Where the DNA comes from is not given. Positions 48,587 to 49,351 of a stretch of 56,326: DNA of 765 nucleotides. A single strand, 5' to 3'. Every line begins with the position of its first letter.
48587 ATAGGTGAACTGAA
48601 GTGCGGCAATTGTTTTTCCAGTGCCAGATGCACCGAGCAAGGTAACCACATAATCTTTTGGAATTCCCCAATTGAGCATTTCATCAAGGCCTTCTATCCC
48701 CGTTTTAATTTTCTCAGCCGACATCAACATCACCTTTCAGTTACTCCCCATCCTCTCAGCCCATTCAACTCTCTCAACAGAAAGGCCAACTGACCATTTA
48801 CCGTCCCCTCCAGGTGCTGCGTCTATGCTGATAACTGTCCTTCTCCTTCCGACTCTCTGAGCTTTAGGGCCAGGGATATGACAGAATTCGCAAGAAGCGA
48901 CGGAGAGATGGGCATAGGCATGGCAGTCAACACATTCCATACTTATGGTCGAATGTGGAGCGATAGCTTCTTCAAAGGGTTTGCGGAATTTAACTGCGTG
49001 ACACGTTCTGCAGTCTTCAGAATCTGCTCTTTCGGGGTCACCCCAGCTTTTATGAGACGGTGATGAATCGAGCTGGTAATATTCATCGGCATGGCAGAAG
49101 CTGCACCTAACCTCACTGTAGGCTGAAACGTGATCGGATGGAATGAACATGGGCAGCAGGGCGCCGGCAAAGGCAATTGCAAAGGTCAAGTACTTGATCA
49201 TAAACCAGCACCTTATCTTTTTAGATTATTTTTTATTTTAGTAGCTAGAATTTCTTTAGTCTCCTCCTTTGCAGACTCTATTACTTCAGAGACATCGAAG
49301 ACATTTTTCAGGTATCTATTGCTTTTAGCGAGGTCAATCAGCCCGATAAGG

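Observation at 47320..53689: Candidate undescribed KaiC-centred redox signalling module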

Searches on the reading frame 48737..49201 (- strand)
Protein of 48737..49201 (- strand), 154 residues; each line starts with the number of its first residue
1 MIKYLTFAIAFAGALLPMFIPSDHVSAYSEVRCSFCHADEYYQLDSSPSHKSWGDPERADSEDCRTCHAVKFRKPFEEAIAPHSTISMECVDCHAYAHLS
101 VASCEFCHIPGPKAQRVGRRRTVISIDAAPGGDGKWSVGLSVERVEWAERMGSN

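Call 3: search_protein_families(library=pfam, proteins=[window:48737-49201:-], max_evalue=0.01)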
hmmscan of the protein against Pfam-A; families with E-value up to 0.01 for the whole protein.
window:48737-49201:- (154 aa): 5 families
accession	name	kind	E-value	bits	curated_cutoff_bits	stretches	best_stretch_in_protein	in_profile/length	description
PF14522.11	Cytochrome_C7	-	5.2e-05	23.4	24.8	1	23-94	7-66/67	Cytochrome c7 and related cytochrome c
PF03264.19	Cytochrom_NNT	-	0.00028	21.1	24.1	1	44-95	108-165/174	NapC/NirT cytochrome c family, N-terminal region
PF14537.11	Cytochrom_c3_2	-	0.00099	20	25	1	29-108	5-78/79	Cytochrome c3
PF22113.1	Mtrc-MtrF_II-IV_dom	-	0.0036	17.3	30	1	30-113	81-168/176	Outer membrane cytochrome MtrC/MtrF-like, domains II/IV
PF09630.15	DUF2024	-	0.0065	16.8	27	0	60-83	51-74/81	Domain of unknown function (DUF2024)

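Call 4: search_protein_families(library=ncbifam, proteins=[window:48737-49201:-], max_evalue=0.01)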
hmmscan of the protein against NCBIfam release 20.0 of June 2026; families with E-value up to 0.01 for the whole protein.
window:48737-49201:- (154 aa): 1 family
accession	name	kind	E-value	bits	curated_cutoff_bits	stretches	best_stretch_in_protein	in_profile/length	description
TIGR04315.1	octaheme_Shew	subfamily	0.0016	17.5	375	0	27-95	184-251/440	tetrathionate reductase family octaheme c-type cytochrome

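Call 38: find_homologous_proteins(query=A2, max_evalue=0.001)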
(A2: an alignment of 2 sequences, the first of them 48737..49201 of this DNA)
Query A2 (2 sequences) (154 aa, profile of the alignment): 2 proteins with E <= 0.001 among 332 candidates.
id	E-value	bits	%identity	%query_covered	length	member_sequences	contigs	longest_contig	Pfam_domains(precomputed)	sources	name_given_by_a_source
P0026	2.4e-103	362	37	95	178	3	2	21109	PF14522.12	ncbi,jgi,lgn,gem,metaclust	jgi:hypothetical protein|metaclust:\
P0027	7.8e-81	288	100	100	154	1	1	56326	-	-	-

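Call 39: list_cluster_members(proteins=[P0026, P0002, P0004, P0005])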
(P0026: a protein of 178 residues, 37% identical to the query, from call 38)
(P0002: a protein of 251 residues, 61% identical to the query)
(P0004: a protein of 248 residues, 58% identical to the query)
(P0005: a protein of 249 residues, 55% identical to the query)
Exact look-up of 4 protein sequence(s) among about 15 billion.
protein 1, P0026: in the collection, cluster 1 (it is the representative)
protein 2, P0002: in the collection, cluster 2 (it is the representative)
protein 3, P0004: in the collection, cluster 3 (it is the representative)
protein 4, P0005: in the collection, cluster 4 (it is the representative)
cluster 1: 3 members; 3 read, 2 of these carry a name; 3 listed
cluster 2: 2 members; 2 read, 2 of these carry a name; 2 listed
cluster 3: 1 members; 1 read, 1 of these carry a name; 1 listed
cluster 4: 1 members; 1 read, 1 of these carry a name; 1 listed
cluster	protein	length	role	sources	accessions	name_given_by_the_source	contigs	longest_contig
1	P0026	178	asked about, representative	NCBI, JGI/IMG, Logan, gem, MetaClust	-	hypothetical protein | \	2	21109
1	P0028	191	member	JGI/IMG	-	hypothetical protein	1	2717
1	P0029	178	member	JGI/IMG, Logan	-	-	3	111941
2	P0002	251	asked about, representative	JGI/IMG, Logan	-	circadian clock protein KaiC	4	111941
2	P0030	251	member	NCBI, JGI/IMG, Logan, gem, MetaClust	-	circadian clock protein KaiC | \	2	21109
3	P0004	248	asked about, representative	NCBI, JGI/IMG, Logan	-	KaiC/GvpD/RAD55 family RecA-like ATPase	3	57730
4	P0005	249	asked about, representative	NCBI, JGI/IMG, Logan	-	KaiC/GvpD/RAD55 family RecA-like ATPase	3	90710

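Call 63: search_protein_families(library=phrogs, proteins=[window:48737-49201:-], max_evalue=0.01)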
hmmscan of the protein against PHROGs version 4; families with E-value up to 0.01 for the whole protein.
window:48737-49201:- (154 aa): 0 families

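Call 64: search_protein_families(library=padloc, proteins=[window:48737-49201:-], max_evalue=0.01)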
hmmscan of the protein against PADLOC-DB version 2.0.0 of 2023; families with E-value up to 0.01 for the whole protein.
window:48737-49201:- (154 aa): 0 families

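Call 76: search_solved_structures(query=A2, max_evalue=10, show_alignments=3)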
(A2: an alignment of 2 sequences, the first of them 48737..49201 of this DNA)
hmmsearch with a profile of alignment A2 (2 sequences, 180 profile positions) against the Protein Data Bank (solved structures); distinct sequences matched with E-value up to 10: 12.
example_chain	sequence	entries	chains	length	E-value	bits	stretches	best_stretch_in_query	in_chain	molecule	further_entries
8e5g_A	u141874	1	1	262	0.0002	24.5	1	32-99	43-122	c-type cytochrome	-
1ogy_B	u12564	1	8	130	0.061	16.4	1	90-139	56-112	DIHEME CYTOCHROME C NAPB MOLECULE: NITRATE REDUCTASE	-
2zo5_A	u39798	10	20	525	0.19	14.8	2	27-85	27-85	Eight-heme nitrite reductase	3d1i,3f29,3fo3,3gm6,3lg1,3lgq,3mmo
2ot4_A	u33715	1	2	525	0.19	14.8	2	27-85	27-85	Eight-heme nitrite reductase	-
4q0t_A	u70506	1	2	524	0.19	14.8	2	27-85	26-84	Eight-heme nitrite reductase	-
3owm_A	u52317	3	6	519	0.21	14.6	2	27-85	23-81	Eight-heme nitrite reductase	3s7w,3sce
3rkh_A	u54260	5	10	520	0.21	14.6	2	27-85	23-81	Eight-heme nitrite reductase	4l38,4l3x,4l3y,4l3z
3uu9_A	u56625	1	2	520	0.21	14.6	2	27-85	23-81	Eight-heme nitrite reductase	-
4q4u_A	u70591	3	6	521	0.21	14.6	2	27-85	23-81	Eight-heme nitrite reductase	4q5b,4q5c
2ozy_A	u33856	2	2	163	0.25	14.4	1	65-132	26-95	Cytochrome c-type protein nrfB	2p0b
1jni_A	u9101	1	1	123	1.1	12.3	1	91-136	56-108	DIHEME CYTOCHROME C NAPB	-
4wjy_A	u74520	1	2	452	1.7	11.7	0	84-142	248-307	Cytochrome c-552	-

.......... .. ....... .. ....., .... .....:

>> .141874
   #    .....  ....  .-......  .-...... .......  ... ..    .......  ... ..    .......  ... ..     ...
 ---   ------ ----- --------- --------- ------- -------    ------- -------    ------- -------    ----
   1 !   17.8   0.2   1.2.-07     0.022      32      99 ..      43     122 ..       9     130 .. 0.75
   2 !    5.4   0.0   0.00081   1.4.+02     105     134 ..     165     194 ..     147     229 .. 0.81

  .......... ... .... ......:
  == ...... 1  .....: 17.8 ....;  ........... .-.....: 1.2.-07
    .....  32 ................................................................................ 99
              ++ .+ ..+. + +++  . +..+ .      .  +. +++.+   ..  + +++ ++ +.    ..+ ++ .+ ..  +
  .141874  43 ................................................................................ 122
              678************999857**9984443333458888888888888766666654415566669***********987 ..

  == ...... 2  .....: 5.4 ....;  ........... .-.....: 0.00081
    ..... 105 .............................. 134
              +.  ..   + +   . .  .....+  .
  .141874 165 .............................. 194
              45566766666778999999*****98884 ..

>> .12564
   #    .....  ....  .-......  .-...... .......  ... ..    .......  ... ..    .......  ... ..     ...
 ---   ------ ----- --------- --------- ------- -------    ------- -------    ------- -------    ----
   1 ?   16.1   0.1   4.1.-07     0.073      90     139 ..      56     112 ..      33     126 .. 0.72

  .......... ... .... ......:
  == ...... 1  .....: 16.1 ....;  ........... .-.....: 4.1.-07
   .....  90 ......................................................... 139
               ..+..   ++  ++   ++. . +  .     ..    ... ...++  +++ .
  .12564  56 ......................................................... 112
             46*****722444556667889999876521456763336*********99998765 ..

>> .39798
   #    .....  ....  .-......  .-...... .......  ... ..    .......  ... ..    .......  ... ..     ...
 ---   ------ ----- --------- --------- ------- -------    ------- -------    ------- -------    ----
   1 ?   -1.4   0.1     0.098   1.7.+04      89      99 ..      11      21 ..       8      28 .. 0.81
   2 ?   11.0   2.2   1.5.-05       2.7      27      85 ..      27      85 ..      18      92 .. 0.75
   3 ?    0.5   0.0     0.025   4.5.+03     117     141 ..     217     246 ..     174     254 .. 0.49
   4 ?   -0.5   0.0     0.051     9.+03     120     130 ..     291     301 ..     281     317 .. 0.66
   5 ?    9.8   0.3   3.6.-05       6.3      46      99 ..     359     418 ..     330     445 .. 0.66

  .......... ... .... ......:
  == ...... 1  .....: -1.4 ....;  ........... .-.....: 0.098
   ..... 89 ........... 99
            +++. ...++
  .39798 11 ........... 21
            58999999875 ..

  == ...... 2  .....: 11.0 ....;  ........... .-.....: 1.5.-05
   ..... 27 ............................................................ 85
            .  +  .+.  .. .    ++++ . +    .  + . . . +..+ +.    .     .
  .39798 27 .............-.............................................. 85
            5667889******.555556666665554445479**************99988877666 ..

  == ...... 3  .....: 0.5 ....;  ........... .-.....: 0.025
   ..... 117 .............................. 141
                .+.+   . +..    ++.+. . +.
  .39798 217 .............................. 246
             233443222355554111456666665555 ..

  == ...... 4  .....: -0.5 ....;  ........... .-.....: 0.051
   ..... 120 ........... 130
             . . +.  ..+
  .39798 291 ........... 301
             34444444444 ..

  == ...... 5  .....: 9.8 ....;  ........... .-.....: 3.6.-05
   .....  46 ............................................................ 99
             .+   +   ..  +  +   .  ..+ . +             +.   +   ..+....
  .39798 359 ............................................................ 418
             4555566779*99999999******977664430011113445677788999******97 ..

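Call 90: predict_structure(alignment_id=A5)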
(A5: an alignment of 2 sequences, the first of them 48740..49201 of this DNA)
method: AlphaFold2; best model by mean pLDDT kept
length: 154 residues; sequences in the alignment: 2
mean_pLDDT: 38.0   pTM: 0.29
mean pLDDT of the five models: 38.0, 36.8, 36.7, 35.7, 33.7
residues with pLDDT >= 90: 0; 70-90: 0; 50-70: 17; < 50: 137
segments of 3 or more residues with pLDDT < 50: 16-130, 134-154
pLDDT, mean of each block of 10 residues (from residue 1): 59 50 33 29 26 32 30 34 40 33 30 38 46 46 45 35
secondary structure, 60 per line:
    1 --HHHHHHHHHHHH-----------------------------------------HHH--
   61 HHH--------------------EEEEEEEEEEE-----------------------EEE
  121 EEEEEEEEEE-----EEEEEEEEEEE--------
elements in order: H3-14 E84-94 E118-130 E136-146

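Call 91: search_solved_structures(query=window:48740-49201:-, max_evalue=10, show_alignments=1)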
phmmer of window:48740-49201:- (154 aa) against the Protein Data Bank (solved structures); distinct sequences matched with E-value up to 10: 12.
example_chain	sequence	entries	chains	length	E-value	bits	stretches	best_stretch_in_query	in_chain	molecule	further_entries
1m1p_A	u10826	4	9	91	0.37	13.8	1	61-114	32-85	Small tetraheme cytochrome c | Periplasmic tetraheme cytochrome c CctA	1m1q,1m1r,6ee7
1l3a_A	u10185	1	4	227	0.38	13.8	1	102-142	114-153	p24: plant transcriptional regulator PBF-2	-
8bcx_A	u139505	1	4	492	1.4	12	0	72-101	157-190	Nitrite reductase (cytochrome; ammonia-forming)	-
1d4c_A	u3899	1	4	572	4.7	10.2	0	63-130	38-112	FLAVOCYTOCHROME C FUMARATE REDUCTASE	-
1d4d_A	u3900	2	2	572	4.7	10.2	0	63-130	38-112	FLAVOCYTOCHROME C FUMARATE REDUCTASE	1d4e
2ot4_A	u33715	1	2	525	4.7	10.2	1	25-77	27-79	Eight-heme nitrite reductase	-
2zo5_A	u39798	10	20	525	4.8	10.2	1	25-77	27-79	Eight-heme nitrite reductase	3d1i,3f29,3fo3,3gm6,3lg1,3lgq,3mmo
4q0t_A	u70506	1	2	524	5.3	10.1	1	25-77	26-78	Eight-heme nitrite reductase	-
3uu9_A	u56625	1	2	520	6.1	9.9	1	25-77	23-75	Eight-heme nitrite reductase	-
3rkh_A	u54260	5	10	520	6.1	9.9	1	25-77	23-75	Eight-heme nitrite reductase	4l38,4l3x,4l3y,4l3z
4q4u_A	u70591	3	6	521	6.1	9.9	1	25-77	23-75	Eight-heme nitrite reductase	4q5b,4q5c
3owm_A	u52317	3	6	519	6.2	9.8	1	25-77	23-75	Eight-heme nitrite reductase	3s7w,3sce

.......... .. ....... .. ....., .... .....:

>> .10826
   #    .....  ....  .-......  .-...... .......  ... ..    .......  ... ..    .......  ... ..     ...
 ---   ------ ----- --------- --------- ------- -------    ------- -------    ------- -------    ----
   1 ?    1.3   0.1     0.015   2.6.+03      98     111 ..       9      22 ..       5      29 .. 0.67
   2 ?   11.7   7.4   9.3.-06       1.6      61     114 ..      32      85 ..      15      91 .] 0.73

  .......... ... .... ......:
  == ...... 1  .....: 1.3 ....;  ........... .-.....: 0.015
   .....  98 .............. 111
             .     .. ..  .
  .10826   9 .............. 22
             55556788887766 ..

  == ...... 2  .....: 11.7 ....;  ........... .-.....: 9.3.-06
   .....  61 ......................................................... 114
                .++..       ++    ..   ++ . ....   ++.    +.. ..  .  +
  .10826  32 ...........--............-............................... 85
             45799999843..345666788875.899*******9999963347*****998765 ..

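Call 92: search_solved_structures(query=P0026, max_evalue=10, show_alignments=1)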
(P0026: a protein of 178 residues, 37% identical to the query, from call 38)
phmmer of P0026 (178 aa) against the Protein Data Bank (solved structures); distinct sequences matched with E-value up to 10: 5.
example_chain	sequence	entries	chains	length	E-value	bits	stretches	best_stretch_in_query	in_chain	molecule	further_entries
8e5g_A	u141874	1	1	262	0.006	19.6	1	30-97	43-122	c-type cytochrome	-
4ut7_L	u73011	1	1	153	0.41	13.6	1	113-174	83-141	BROADLY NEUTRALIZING HUMAN ANTIBODY EDE2 A11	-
3sxq_A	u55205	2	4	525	0.95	12.4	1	24-109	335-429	Eight-heme nitrite reductase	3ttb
1jni_A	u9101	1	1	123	2.3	11.1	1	85-134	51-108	DIHEME CYTOCHROME C NAPB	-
2j7a_C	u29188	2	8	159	9.1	9.2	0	113-140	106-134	CYTOCHROME C QUINOL DEHYDROGENASE NRFH | NAPC/NIRT CYTOCHROME C FAMILY PROTEIN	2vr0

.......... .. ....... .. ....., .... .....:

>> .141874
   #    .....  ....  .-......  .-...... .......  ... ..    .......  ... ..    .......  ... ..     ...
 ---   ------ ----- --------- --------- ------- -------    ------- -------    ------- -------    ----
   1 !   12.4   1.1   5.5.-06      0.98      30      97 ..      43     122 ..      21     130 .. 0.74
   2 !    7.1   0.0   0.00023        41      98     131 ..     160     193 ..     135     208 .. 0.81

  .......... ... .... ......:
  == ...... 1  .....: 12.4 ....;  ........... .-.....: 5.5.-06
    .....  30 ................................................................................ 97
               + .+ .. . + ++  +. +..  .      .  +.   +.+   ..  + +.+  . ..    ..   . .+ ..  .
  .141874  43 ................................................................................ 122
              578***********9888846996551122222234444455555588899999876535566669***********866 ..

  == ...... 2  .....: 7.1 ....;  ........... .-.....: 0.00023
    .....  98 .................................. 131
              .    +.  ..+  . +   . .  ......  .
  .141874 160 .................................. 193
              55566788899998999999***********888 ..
